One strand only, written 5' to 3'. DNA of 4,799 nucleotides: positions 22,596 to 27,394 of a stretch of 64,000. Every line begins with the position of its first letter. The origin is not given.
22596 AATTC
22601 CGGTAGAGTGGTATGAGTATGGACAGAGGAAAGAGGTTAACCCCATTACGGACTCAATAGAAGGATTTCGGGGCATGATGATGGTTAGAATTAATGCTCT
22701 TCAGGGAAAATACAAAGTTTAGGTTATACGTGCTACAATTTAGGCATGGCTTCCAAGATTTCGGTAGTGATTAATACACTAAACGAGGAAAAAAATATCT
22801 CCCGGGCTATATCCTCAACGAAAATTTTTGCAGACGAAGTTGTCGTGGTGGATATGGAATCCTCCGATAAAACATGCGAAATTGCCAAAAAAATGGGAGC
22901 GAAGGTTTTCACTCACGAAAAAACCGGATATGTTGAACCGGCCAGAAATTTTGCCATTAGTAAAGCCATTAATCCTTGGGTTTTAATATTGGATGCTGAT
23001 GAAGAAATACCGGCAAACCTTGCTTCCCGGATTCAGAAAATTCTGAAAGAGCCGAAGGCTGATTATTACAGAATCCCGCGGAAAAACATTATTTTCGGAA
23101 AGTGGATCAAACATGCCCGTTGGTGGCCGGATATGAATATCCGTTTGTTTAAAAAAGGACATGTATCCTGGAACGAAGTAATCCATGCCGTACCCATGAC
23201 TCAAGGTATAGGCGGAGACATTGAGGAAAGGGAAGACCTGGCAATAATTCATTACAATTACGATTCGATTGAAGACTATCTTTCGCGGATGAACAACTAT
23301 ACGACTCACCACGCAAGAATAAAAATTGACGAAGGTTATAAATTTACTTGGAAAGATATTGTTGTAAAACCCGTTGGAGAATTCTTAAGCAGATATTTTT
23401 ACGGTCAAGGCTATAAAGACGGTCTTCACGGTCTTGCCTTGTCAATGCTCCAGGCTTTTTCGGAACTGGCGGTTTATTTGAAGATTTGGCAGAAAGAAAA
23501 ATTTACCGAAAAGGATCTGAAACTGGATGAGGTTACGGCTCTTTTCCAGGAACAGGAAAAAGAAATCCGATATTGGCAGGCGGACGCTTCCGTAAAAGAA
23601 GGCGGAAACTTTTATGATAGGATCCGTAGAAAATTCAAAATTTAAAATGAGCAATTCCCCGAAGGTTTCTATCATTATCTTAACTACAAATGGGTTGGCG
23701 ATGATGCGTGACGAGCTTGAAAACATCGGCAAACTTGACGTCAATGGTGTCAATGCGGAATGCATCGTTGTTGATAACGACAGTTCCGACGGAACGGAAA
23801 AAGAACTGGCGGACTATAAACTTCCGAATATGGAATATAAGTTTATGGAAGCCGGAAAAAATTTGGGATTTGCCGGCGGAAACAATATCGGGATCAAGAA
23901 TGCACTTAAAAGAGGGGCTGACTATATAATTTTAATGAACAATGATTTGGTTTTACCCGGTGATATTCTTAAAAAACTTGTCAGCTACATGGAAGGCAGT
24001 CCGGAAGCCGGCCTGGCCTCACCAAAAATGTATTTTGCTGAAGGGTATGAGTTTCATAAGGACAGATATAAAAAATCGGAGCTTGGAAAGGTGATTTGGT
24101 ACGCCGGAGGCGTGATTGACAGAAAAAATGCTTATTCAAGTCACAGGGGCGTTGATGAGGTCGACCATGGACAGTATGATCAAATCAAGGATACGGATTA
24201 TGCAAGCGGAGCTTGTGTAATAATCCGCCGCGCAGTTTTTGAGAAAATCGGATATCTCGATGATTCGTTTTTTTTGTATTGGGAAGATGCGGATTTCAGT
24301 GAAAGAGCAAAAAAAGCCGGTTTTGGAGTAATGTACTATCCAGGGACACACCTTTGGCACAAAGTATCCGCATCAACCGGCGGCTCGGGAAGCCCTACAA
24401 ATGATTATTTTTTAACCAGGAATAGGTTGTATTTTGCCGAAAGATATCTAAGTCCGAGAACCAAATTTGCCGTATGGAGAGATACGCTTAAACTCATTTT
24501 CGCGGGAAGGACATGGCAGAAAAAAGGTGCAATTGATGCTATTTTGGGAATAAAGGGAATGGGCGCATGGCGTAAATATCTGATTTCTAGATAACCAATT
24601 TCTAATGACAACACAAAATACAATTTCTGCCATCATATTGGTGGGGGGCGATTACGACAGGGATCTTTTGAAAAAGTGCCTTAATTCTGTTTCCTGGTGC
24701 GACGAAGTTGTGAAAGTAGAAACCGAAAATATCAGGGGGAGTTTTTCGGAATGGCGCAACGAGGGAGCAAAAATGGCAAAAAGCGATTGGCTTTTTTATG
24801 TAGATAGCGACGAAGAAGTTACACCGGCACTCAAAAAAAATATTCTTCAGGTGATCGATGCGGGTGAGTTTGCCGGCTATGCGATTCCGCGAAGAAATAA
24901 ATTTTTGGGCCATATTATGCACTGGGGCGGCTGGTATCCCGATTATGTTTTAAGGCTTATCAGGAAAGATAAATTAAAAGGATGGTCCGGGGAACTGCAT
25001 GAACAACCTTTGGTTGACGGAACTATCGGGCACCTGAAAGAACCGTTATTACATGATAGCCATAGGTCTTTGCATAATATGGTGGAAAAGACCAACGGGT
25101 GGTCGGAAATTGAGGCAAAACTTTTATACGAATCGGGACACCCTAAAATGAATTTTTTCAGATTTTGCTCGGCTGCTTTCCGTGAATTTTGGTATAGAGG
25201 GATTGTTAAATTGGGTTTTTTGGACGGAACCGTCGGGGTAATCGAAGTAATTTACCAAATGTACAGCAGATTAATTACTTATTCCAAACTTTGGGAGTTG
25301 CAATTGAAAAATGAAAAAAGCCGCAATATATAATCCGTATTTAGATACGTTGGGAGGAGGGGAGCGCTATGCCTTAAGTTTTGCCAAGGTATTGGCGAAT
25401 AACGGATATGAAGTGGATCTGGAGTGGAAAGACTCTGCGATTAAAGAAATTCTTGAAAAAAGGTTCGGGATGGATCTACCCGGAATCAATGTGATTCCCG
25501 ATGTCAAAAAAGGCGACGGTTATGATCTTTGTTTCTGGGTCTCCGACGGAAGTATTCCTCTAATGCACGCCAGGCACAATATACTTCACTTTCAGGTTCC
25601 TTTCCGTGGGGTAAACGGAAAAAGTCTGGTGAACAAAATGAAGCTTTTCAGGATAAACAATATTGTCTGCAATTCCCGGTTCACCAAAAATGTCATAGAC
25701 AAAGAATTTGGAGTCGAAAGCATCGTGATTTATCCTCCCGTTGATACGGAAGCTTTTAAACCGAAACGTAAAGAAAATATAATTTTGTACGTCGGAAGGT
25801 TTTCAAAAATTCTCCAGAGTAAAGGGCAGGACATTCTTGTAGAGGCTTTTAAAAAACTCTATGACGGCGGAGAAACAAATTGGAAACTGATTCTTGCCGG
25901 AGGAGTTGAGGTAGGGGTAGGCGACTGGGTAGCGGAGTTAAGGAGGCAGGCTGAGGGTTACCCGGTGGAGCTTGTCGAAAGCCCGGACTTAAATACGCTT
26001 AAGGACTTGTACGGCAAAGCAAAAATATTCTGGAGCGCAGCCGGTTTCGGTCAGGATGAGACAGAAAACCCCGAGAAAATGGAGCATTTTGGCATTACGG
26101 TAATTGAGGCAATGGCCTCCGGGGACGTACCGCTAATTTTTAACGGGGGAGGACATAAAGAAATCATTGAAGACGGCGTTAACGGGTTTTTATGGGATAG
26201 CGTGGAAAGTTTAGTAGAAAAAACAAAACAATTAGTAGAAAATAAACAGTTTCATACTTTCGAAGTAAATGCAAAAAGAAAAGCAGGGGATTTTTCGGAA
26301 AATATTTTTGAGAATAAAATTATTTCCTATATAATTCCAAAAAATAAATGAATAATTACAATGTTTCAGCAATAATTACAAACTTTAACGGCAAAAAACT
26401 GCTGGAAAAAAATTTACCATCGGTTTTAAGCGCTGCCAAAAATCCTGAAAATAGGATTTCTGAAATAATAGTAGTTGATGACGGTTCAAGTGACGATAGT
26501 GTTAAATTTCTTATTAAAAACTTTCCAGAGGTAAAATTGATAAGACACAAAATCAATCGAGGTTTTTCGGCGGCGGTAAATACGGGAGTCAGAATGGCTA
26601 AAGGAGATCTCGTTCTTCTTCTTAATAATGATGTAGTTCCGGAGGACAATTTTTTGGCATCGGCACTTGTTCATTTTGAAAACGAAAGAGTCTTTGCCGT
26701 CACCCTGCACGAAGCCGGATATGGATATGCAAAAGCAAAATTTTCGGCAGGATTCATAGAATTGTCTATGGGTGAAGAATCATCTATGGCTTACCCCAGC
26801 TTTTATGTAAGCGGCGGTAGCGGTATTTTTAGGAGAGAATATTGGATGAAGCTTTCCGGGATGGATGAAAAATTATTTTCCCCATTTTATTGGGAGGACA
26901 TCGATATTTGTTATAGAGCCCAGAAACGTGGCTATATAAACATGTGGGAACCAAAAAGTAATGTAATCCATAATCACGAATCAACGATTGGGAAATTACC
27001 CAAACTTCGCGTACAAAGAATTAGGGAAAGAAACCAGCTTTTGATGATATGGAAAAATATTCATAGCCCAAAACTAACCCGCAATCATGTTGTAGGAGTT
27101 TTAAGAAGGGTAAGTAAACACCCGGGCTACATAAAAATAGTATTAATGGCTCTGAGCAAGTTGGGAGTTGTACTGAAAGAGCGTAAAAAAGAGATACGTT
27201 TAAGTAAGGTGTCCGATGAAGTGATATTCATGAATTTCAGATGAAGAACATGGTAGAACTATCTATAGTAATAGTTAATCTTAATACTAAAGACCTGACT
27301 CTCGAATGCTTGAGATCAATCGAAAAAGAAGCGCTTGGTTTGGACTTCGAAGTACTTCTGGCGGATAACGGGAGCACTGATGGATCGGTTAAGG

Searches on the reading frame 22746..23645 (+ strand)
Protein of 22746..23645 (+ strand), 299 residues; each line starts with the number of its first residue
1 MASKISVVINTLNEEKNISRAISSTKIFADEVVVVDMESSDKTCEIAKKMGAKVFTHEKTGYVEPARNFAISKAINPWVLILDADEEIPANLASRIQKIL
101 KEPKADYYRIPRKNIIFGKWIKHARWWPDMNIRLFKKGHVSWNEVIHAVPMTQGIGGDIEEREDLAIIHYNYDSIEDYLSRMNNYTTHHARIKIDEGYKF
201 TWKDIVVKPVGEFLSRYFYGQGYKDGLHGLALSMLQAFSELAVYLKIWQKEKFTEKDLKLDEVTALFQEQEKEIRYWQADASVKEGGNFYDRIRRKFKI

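Call 60: search_protein_families(library=pfam, proteins=[window:22746-23645:+], max_evalue=0.001)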
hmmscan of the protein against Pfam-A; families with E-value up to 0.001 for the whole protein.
window:22746-23645:+ (299 aa): 2 families
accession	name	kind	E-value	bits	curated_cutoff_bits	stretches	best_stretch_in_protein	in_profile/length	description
PF00535.33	Glycos_transf_2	-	1.6e-17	64.4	23.3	1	6-132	1-135/168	Glycosyl transferase family 2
PF13704.12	Glyco_tranf_2_4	-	0.00043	21.2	27.5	0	26-86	16-82/98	Glycosyl transferase family 2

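Call 86: search_protein_families(library=ncbifam, proteins=[window:22746-23645:+], max_evalue=0.00001)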
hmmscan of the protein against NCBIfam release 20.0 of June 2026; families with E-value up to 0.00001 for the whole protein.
window:22746-23645:+ (299 aa): 5 families
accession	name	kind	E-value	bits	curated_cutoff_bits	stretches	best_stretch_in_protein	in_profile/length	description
TIGR04283.1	glyco_like_mftF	equivalog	7.4e-15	55.1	182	1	5-107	1-104/221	TIGR04283 family arsenosugar biosynthesis glycosyltransferase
TIGR04182.1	glyco_TIGR04182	equivalog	5.6e-11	42.4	325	1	5-106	2-103/293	S-layer glycoprotein N-glycosyltransferase AglJ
NF010496.0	PRK13915.1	equivalog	1.1e-09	37.8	262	1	3-59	31-93/307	glucosyl-3-phosphoglycerate synthase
NF041391.1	DPhHxTase_Halo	equivalog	3e-08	32.9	375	1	11-93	3-86/213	dolichyl-phosphate hexose transferase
TIGR04195.1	S_glycosyl_SunS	equivalog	1.1e-06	27.7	350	1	5-183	59-235/421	SunS family peptide S-glycosyltransferase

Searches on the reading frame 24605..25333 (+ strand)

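Call 60: search_protein_families(library=pfam, proteins=[window:24605-25333:+], max_evalue=0.001)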
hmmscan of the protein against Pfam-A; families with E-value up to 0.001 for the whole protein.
window:24605-25333:+ (242 aa): 1 family
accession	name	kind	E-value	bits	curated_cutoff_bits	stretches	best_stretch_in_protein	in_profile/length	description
PF00535.33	Glycos_transf_2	-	5.3e-07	30.2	23.3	1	33-104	52-125/168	Glycosyl transferase family 2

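Call 86: search_protein_families(library=ncbifam, proteins=[window:24605-25333:+], max_evalue=0.00001)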
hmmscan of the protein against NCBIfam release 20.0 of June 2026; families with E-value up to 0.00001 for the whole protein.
window:24605-25333:+ (242 aa): 0 families

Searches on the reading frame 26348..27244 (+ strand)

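Call 60: search_protein_families(library=pfam, proteins=[window:26348-27244:+], max_evalue=0.001)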
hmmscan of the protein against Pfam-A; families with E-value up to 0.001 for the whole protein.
window:26348-27244:+ (298 aa): 4 families
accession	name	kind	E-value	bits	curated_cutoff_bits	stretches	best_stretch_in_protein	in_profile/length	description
PF00535.33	Glycos_transf_2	-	1e-22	81.3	23.3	1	7-121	1-116/168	Glycosyl transferase family 2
PF13641.12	Glyco_tranf_2_3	-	1.9e-15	58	27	1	6-219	3-222/230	Glycosyltransferase like family 2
PF10111.15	Glyco_tranf_2_2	-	6.3e-06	26.3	27.3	0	38-103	30-100/276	Glycosyltransferase like family 2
PF13632.12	Glyco_trans_2_3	-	2.3e-05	24.7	27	1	89-217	2-132/198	Glycosyl transferase family group 2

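Call 86: search_protein_families(library=ncbifam, proteins=[window:26348-27244:+], max_evalue=0.00001)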
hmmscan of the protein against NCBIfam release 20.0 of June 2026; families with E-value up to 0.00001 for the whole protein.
window:26348-27244:+ (298 aa): 17 families
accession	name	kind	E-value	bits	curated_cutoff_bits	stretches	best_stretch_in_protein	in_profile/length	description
TIGR03965.1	mycofact_glyco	equivalog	1e-27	97.2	280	1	6-219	76-291/467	mycofactocin biosynthesis glycosyltransferase MftF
NF041875.1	EPS_EpsD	equivalog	3.5e-17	62.8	370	1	6-112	1-106/325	exopolysaccharide biosynthesis glycosyltransferase EpsD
TIGR03937.1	PgaC_IcaA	equivalog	5.6e-14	51.9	422.3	1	5-119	46-160/407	poly-beta-1,6-N-acetyl-D-glucosamine synthase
TIGR01556.1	rhamnosyltran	subfamily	1.5e-12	47.3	200.55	1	36-276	20-261/281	rhamnosyltransferase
NF007482.0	PRK10073.1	equivalog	2.6e-12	46.4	423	1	4-95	6-95/334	glycosyltransferase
TIGR04283.1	glyco_like_mftF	equivalog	2.3e-10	40.5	182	1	7-117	2-104/221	TIGR04283 family arsenosugar biosynthesis glycosyltransferase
NF038299.1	EPS_HpsN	equivalog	3.1e-10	39.5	425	1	6-117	3-114/317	hormogonium polysaccharide biosynthesis glycosyltransferase HpsN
NF050819.1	PolSacchBiosHfsG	equivalog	8.9e-09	34.9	500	1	22-129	23-140/302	polysaccharide biosynthesis protein HfsG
NF038302.1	EPS_HpsE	equivalog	1e-08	34.6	300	1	6-112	3-112/307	hormogonium polysaccharide biosynthesis glycosyltransferase HpsE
NF047588.1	GlcsyltransPgfSStrep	equivalog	4.7e-08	32.6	500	1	6-108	3-108/308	glycosyltransferase PgfS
NF007986.1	PRK10714.1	equivalog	7.1e-08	31.8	529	1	5-97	7-102/316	undecaprenyl-phosphate 4-deoxy-4-formamido-L-arabinose transferase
NF047683.1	TeichurnBiosyTuaG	equivalog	3.3e-07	30.2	400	1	5-120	7-120/252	teichuronic acid biosynthesis protein TuaG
TIGR03111.1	glyc2_xrt_Gpos1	hypoth_equivalog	8.5e-07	28.1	363.95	1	6-115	51-162/439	TIGR03111 family XrtG-associated glycosyltransferase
NF041394.1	GtaseAglG_Halo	equivalog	1e-06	28.3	440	1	27-120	23-117/304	glucosyl-dolichyl phosphate glucuronosyltransferase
TIGR04009.1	wcaE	equivalog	1.2e-06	28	369.2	1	12-100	9-98/248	colanic acid biosynthesis glycosyltransferase WcaE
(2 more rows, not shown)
